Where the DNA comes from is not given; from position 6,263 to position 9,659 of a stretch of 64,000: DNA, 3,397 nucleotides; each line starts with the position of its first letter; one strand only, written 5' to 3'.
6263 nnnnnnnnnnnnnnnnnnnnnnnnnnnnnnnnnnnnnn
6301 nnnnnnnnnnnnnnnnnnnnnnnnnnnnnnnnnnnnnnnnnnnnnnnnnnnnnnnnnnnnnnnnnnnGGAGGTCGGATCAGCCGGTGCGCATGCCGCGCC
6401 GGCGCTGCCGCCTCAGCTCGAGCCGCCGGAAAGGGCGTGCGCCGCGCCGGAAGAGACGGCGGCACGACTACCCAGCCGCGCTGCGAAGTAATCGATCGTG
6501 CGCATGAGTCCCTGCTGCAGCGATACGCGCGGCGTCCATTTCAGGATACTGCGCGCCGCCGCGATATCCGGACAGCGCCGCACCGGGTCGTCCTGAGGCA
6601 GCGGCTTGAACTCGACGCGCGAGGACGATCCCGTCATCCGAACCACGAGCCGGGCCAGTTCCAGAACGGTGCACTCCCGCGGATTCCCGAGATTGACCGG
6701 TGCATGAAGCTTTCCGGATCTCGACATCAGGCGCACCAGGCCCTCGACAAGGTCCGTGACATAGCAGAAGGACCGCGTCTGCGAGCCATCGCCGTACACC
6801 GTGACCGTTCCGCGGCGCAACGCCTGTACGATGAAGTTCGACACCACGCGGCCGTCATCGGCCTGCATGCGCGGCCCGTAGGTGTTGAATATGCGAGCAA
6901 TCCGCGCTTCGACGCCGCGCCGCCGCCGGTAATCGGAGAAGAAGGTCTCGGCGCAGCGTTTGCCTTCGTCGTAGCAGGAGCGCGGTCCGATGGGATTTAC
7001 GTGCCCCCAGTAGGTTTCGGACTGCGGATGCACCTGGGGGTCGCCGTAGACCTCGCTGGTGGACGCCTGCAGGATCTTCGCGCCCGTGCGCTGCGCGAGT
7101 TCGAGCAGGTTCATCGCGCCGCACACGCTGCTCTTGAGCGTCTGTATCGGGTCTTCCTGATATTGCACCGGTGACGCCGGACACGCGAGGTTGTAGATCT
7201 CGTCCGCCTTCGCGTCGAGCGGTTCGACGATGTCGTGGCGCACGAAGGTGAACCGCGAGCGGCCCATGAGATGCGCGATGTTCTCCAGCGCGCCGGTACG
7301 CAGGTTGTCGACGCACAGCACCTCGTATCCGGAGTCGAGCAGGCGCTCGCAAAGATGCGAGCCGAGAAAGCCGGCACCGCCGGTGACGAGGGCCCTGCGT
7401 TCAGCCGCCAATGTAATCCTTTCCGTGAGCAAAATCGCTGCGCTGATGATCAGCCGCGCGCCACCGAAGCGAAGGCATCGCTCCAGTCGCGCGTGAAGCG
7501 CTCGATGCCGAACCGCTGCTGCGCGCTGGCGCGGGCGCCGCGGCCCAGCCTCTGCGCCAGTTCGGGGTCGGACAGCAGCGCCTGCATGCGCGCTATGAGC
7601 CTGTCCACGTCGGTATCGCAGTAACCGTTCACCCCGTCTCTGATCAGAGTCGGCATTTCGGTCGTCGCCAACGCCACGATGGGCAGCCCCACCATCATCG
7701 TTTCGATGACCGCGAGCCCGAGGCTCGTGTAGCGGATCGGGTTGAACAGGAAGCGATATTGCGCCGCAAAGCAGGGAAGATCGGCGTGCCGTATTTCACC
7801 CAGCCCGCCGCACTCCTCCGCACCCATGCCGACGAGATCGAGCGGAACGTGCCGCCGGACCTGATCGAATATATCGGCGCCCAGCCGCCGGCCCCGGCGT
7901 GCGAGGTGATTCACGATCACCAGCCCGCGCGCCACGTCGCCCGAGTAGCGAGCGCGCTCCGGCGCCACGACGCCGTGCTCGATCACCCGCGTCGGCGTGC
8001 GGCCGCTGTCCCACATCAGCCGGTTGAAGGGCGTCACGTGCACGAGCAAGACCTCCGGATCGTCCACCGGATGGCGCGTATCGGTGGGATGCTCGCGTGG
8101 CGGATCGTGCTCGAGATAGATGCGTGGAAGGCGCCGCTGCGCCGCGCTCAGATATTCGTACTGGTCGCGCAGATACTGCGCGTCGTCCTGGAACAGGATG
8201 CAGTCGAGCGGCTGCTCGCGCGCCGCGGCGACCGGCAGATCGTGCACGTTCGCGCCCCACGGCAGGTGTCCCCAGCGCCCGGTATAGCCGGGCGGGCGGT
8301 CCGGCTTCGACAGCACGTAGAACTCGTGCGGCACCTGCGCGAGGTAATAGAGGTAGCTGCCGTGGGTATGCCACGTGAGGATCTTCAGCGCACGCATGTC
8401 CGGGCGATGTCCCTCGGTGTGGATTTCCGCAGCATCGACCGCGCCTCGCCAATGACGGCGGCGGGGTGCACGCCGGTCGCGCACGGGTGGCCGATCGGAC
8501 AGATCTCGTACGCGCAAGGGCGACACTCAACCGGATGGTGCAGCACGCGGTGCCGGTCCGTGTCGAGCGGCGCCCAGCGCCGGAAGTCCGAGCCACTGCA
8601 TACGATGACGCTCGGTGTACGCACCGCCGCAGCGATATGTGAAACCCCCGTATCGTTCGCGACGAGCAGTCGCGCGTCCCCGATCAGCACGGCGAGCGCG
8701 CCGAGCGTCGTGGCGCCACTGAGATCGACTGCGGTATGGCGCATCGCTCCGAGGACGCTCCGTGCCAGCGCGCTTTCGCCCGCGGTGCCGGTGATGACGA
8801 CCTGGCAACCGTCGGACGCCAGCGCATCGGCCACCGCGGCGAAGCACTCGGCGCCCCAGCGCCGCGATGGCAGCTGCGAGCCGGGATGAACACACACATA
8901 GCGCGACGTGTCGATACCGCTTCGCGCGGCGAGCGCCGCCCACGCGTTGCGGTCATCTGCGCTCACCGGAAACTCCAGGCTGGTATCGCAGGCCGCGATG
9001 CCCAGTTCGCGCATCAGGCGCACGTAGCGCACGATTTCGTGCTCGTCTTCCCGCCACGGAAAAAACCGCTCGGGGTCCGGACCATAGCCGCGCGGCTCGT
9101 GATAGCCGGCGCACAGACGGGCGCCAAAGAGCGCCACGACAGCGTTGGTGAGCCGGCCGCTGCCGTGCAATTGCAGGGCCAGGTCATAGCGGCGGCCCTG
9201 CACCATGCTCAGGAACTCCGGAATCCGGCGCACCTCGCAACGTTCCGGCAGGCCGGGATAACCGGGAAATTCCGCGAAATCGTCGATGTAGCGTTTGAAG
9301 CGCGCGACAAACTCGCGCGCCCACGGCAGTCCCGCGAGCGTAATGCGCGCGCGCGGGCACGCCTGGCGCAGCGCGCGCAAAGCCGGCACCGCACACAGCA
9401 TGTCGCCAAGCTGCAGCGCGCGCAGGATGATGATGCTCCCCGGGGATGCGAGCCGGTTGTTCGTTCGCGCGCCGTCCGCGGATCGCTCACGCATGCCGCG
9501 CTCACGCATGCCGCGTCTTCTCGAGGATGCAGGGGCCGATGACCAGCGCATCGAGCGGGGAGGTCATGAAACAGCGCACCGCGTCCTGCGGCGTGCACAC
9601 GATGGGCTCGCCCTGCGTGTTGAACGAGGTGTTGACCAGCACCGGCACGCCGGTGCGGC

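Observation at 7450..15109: Tightly coupled glycoconjugate operon with an O-carbamoyltransferase sandwiched between two GT9 enzymes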

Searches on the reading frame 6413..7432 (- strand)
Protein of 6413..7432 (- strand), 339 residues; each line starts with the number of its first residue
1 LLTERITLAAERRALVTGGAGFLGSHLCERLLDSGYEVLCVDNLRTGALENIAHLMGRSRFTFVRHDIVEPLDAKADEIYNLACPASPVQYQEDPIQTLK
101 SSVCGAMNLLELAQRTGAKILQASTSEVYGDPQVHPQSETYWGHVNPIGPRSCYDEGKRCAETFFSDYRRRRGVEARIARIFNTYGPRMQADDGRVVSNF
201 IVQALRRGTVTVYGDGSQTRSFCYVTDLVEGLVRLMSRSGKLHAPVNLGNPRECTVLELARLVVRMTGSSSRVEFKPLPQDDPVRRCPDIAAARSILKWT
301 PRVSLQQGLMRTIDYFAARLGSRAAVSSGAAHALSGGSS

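Call 5: search_protein_families(library=pfam, proteins=[window:6413-7432:-], max_evalue=0.001)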
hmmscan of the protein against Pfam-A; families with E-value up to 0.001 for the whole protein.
window:6413-7432:- (339 aa): 6 families
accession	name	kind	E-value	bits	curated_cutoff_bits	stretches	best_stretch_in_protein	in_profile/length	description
PF16363.11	GDP_Man_Dehyd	-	7.2e-54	183.9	27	1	15-310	1-330/332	GDP-mannose 4,6 dehydratase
PF01370.27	Epimerase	-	4.5e-51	174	20.9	1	14-248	1-239/240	NAD dependent epimerase/dehydratase family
PF04321.23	RmlD_sub_bind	-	4.3e-12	46.1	27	1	13-285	2-248/287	RmlD substrate binding domain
PF01073.25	3Beta_HSD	-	5e-08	32.7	22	1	15-229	1-222/280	3-beta hydroxysteroid dehydrogenase/isomerase family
PF07993.18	NAD_binding_4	-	6e-08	32.6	20.1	0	16-38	1-23/258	Male sterility protein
PF02719.21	Polysacc_synt_2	-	9.5e-05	22.2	20.2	0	15-118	2-120/293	Polysaccharide biosynthesis protein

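Call 6: search_protein_families(library=ncbifam, proteins=[window:6413-7432:-], max_evalue=0.001)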
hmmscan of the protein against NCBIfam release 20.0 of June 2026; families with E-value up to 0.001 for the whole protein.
window:6413-7432:- (339 aa): 24 families
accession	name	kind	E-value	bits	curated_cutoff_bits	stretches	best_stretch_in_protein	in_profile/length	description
TIGR01181.1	dTDP_gluc_dehyt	equivalog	1.4e-38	132.8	365.1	1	14-317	2-312/321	dTDP-glucose 4,6-dehydratase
TIGR04180.1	EDH_00030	hypoth_equivalog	2e-31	109.2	475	1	15-303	2-296/297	NAD-dependent 4,6-dehydratase LegB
TIGR01179.1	galE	equivalog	1.3e-29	103.1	262.3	1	14-307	2-316/332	UDP-glucose 4-epimerase GalE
NF008872.0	PRK11908.1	equivalog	1.4e-27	96.7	294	1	13-268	3-272/349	bifunctional UDP-4-keto-pentose/UDP-xylose synthase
NF005998.1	PRK08125.1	equivalog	1.4e-26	93.1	777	1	9-316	313-649/649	bifunctional UDP-4-amino-4-deoxy-L-arabinose formyltransferase/UDP-glucuronic acid oxidase ArnA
TIGR02197.1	heptose_epim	equivalog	2.5e-20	72.9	274.6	1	15-311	2-308/316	ADP-glyceromanno-heptose 6-epimerase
NF007582.0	PRK10217.1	equivalog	8.7e-20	71.1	698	1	12-266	2-269/355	dTDP-glucose 4,6-dehydratase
NF011728.1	PRK15181.1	equivalog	3.5e-19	69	760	1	9-231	13-244/348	Vi polysaccharide biosynthesis UDP-N-acetylglucosaminuronic acid C-4 epimerase TviC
NF007490.0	PRK10084.1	subfamily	1.9e-17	63.3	649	1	14-330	3-348/361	dTDP-glucose 4,6-dehydratase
NF007956.0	PRK10675.1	subfamily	2.6e-15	56.4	394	1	13-307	2-320/338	UDP-glucose 4-epimerase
NF047922.1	GDPFucSynFcl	equivalog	8e-15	55.1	500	1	106-318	85-303/308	GDP-L-fucose synthase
TIGR01472.1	gmd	equivalog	3.3e-14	52.9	415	1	13-231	2-234/342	GDP-mannose 4,6-dehydratase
TIGR02622.1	CDP_4_6_dhtase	equivalog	5.3e-10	39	278.45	1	11-319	4-333/352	CDP-glucose 4,6-dehydratase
NF043036.1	ErythonDh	equivalog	1.2e-09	37.8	325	1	14-181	3-176/321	D-erythronate dehydrogenase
NF041015.1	UDPsulfquin_syn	equivalog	5.2e-09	35.5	575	1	192-240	232-282/384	UDP-sulfoquinovose synthase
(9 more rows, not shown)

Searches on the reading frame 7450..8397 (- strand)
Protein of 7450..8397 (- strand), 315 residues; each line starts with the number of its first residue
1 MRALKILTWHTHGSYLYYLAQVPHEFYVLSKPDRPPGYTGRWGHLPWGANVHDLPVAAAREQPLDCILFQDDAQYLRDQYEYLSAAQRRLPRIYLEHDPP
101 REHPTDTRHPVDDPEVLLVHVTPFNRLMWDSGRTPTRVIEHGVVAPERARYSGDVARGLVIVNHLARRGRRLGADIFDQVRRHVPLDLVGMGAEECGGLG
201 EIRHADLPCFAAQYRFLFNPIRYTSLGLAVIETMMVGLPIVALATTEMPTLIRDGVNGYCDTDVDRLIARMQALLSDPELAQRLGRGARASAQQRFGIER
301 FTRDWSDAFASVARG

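Call 5: search_protein_families(library=pfam, proteins=[window:7450-8397:-], max_evalue=0.001)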
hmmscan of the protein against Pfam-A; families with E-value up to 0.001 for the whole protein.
window:7450-8397:- (315 aa): 3 families
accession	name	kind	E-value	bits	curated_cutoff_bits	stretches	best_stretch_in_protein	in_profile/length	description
PF13692.12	Glyco_trans_1_4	-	1.7e-10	41.7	27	1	199-277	64-142/142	Glycosyl transferases group 1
PF00534.26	Glycos_transf_1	-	6.3e-10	39.3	26.4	1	201-289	80-170/172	Glycosyl transferases group 1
PF13524.12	Glyco_trans_1_2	-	9.2e-07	29.3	25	1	174-298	3-135/144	Glycosyl transferase-like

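Call 6: search_protein_families(library=ncbifam, proteins=[window:7450-8397:-], max_evalue=0.001)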
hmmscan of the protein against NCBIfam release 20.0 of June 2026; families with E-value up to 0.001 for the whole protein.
window:7450-8397:- (315 aa): 13 families
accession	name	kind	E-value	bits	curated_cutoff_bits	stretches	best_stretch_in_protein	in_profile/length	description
TIGR03999.1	thiol_BshA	equivalog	5.5e-10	38.7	273.7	1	223-312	282-373/375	N-acetyl-alpha-D-glucosaminyl L-malate synthase BshA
NF041876.1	EPS_EpsE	equivalog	9.9e-10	38.2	400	1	225-300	307-384/389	exopolysaccharide biosynthesis GT4 family glycosyltransferase EpsE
TIGR03088.1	stp2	hypoth_equivalog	3e-08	33.1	409.05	1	228-309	287-370/374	TIGR03088 family PEP-CTERM/XrtA system glycosyltransferase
NF038229.1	Glyco4_Geo_Pelo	equivalog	3.7e-08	32.8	400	1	199-308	223-332/338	GPMC system family 4 glycosyltransferase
TIGR02149.1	glgA_Coryne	subfamily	4.5e-07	29.3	302.4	1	219-304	289-382/391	glycogen synthase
NF038295.1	EPS_HpsP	equivalog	5e-06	25.8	550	1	220-305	294-380/388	hormogonium polysaccharide biosynthesis glycosyltransferase HpsP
NF041139.1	TreT_Thcocales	equivalog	5.3e-06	25.5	775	1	225-309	325-409/412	trehalose synthase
NF047881.1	glyco_SdgB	exception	3.8e-05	22.5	800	1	226-308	408-492/496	serine-aspartate repeat adhesin O-glycosyltransferase SdgB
NF053787.1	GlcN_PG_synth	equivalog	0.00014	20.9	480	1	225-311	273-358/361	N-acetylglucosaminyl phosphatidylglycerol synthase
NF047880.1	glyco_SdgA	exception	0.00015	20.4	800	1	225-305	401-483/488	serine-aspartate repeat adhesin O-glycosyltransferase SdgA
TIGR04157.1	glyco_rSAM_CFB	subfamily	0.00018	20.6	400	1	227-303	314-400/406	TIGR04157 family glycosyltransferase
TIGR03449.1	mycothiol_MshA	equivalog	0.00019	20.5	462.5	1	224-299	314-390/406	D-inositol-3-phosphate glycosyltransferase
NF038298.1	EPS_HpsO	equivalog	0.00038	19.4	575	1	226-293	301-368/388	hormogonium polysaccharide biosynthesis glycosyltransferase HpsO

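Call 35: search_solved_structures(query=window:7450-8397:-, max_evalue=0.001)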
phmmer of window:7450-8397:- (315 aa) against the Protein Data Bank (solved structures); distinct sequences matched with E-value up to 0.001: 11.
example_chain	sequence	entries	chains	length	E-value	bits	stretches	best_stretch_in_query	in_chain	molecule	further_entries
7qnt_AAA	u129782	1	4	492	1.3e-05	27.7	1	214-309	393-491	TarM(Se)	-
7qd7_AAA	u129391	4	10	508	1.4e-05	27.7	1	214-309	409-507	TarM(Se)_G117R | TarM(Se)_G117R-4RboP | TarM(Se)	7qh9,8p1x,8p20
8x3q_C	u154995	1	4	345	2.7e-05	26.7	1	144-311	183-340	Glycosyl transferase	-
7fg9_A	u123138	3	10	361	3e-05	26.6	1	144-311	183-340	Glycosyl transferase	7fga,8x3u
2jjm_A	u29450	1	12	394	4.9e-05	25.9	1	224-313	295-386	GLYCOSYL TRANSFERASE, GROUP 1 FAMILY PROTEIN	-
3mbo_A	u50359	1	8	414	5.3e-05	25.7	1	224-313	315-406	Glycosyltransferase, group 1 family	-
7ec7_A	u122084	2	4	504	0.00011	24.7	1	225-305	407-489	Glycosyl transferase, group 1 family protein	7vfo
7ec3_A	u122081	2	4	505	0.00011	24.7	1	225-305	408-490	Glycosyl transferase, group 1 family protein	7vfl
7ec1_A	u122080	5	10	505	0.00011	24.7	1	225-305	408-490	Glycosyl transferase, group 1 family protein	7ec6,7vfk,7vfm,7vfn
6kih_A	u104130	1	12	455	0.00011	24.7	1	199-301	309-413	Tll1590 protein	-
5d00_A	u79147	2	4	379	0.00019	23.9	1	224-313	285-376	N-acetyl-alpha-D-glucosaminyl L-malate synthase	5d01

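Call 66: search_solved_structures(query=A2, max_evalue=0.01, show_alignments=3)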
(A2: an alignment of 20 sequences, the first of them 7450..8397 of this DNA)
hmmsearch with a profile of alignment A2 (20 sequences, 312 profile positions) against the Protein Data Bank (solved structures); distinct sequences matched with E-value up to 0.01: 29.
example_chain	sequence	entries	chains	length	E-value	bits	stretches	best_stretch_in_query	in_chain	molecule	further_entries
2jjm_A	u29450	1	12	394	5.9e-10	42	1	223-311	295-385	GLYCOSYL TRANSFERASE, GROUP 1 FAMILY PROTEIN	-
3mbo_A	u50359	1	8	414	6.6e-10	41.9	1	223-311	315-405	Glycosyltransferase, group 1 family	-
2xa2_A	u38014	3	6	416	2.5e-09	39.9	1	201-308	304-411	TREHALOSE-SYNTHASE TRET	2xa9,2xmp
2x6q_A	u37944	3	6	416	4.1e-09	39.2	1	205-308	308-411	TREHALOSE-SYNTHASE TRET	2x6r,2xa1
6kih_A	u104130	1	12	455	6.9e-09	38.5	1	197-299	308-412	Tll1590 protein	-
7qnt_AAA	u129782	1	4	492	8e-09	38.3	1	210-308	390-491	TarM(Se)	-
7qd7_AAA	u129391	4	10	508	8.2e-09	38.3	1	210-308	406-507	TarM(Se)_G117R | TarM(Se)_G117R-4RboP | TarM(Se)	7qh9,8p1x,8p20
8x3q_C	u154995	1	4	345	1.5e-07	34.1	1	199-311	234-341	Glycosyl transferase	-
4xso_B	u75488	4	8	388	1.7e-07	34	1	226-307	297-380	Alr3699 protein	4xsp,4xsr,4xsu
7fg9_A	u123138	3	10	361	1.7e-07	34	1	199-311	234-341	Glycosyl transferase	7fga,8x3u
5d00_A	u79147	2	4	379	2.8e-07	33.2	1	224-310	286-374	N-acetyl-alpha-D-glucosaminyl L-malate synthase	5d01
4x6l_A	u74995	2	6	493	5.2e-07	32.3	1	212-309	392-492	TarM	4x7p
4wac_A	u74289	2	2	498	5.3e-07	32.3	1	212-309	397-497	Glycosyl transferase, group 1 family protein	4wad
4x7m_A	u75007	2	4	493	5.3e-07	32.3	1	212-309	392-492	TarM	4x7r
7qsg_A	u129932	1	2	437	2.3e-06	30.2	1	202-302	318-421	D-inositol 3-phosphate glycosyltransferase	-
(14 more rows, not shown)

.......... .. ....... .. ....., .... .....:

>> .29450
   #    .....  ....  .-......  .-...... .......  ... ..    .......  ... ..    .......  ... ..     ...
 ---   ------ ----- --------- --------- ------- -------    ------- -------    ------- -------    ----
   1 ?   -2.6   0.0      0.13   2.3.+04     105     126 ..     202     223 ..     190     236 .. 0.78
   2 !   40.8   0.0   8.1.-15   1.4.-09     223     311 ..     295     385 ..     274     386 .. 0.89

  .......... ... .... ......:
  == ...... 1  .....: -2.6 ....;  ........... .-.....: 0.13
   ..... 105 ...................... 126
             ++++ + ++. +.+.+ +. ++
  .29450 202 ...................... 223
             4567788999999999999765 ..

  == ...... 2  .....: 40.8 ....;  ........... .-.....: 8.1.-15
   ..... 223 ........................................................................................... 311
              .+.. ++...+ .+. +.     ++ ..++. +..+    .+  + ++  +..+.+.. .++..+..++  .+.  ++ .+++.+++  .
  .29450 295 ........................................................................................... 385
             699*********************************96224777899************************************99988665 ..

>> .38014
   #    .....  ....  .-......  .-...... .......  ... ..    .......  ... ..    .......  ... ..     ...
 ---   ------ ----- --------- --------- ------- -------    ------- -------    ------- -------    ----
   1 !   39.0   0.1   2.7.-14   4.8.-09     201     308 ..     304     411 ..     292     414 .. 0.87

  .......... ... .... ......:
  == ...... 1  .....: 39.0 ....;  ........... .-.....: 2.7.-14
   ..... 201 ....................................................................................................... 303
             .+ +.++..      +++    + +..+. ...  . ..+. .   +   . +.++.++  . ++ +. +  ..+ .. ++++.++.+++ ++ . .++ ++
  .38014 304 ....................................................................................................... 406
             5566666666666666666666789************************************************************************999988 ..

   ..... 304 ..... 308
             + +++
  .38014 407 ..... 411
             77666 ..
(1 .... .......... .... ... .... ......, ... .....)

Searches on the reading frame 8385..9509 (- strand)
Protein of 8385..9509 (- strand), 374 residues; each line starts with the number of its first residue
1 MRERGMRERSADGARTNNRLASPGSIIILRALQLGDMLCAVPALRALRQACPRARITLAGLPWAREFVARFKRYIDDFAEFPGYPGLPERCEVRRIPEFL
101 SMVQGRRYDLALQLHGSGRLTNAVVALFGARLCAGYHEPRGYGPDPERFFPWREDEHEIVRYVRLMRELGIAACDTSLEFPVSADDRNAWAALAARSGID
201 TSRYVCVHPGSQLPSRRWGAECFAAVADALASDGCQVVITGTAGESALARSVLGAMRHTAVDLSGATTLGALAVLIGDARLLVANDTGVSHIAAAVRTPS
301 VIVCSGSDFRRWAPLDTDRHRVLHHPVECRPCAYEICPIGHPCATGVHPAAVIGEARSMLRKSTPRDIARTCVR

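Call 5: search_protein_families(library=pfam, proteins=[window:8385-9509:-], max_evalue=0.001)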
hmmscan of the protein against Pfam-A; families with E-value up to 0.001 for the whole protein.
window:8385-9509:- (374 aa): 1 family
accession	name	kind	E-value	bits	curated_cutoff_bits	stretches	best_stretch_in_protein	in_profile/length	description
PF01075.23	Glyco_transf_9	-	2e-28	99.8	22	1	103-338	8-242/247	Glycosyltransferase family 9 (heptosyltransferase)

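Call 6: search_protein_families(library=ncbifam, proteins=[window:8385-9509:-], max_evalue=0.001)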
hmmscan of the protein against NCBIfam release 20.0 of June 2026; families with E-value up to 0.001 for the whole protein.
window:8385-9509:- (374 aa): 7 families
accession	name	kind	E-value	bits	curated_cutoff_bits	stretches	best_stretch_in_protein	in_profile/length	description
TIGR02195.1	heptsyl_trn_II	equivalog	9e-27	94.1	134.6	1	27-360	3-338/339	lipopolysaccharide heptosyltransferase II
TIGR02201.1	heptsyl_trn_III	equivalog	8e-24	84.3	170.2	1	27-321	3-302/344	putative lipopolysaccharide heptosyltransferase III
NF007742.0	PRK10422.1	equivalog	3e-17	62.5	467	1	195-316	177-300/352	lipopolysaccharide core heptosyltransferase RfaQ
TIGR02193.1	heptsyl_trn_I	equivalog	6.4e-16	58.5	185.3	1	26-322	2-299/320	lipopolysaccharide heptosyltransferase I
NF008162.0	PRK10916.1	equivalog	3.5e-15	56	569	1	26-309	3-292/348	ADP-heptose--LPS heptosyltransferase RfaF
NF008204.0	PRK10964.1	equivalog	1.5e-07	30.9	437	1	193-308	169-283/322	lipopolysaccharide heptosyltransferase RfaC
TIGR04414.1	hepto_Aah_TibC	equivalog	0.00068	18.7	200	1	182-306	184-307/374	autotransporter strand-loop-strand O-heptosyltransferase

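Call 33: search_solved_structures(query=window:8385-9509:-, max_evalue=0.001)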
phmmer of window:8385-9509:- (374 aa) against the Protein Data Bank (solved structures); distinct sequences matched with E-value up to 0.001: 5.
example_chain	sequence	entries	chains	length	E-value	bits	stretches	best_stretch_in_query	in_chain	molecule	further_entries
1psw_A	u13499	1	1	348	9.1e-15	57.8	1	26-309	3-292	ADP-HEPTOSE LPS HEPTOSYLTRANSFERASE II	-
3tov_A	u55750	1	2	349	1.3e-14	57.3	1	26-307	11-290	Glycosyl transferase family 9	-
6dfe_A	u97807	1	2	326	8.2e-05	25.1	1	26-307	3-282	ADP-heptose--LPS heptosyltransferase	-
2gt1_A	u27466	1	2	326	8.2e-05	25.1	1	26-307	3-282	Lipopolysaccharide heptosyltransferase-1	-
2h1f_A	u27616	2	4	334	9e-05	24.9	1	26-307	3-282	Lipopolysaccharide heptosyltransferase-1 | Lipopolysaccharide heptosyltransferase 1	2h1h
